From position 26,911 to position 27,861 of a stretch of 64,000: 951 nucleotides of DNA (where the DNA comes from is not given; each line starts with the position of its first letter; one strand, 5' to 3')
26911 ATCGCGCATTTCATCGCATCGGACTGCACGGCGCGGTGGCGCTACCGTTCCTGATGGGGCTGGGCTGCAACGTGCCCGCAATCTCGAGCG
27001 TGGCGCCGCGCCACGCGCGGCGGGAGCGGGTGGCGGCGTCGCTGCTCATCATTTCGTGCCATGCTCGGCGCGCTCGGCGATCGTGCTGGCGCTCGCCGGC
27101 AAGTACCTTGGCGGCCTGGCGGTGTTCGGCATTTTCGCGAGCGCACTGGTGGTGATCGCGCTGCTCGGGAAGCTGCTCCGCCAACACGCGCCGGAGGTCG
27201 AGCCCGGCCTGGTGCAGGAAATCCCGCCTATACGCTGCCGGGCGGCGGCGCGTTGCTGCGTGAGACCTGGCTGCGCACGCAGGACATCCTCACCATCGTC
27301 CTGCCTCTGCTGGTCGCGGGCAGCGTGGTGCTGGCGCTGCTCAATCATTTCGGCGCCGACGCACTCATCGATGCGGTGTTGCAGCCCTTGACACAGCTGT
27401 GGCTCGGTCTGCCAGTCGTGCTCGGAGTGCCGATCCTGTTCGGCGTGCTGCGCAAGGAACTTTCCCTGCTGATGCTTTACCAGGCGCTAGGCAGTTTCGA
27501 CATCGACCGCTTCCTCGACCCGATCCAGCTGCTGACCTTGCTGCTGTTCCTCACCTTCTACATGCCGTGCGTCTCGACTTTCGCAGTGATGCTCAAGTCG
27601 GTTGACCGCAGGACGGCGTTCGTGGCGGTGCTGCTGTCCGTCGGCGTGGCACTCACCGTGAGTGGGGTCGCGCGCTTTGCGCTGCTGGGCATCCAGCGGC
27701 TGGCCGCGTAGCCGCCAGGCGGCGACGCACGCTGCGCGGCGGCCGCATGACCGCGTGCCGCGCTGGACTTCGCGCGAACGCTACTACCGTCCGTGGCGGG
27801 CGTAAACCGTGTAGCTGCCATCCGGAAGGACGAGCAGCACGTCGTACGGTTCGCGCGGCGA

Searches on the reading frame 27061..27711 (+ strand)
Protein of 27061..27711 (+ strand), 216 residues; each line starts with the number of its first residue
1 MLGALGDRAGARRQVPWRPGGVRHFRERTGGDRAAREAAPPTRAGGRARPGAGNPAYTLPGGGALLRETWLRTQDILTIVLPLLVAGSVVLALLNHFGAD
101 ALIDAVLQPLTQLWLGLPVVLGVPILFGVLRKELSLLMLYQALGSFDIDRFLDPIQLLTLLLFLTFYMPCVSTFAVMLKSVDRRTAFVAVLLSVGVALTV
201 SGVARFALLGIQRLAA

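Call 32: search_protein_families(library=pfam, max_evalue=0.00001, proteins=[window:27061-27711:+])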
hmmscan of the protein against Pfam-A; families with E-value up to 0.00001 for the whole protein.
window:27061-27711:+ (216 aa): 1 family
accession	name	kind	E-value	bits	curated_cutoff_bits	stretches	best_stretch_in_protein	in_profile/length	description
PF07670.19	Gate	-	2.7e-13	50.7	29.6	1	78-181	2-101/104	Nucleoside recognition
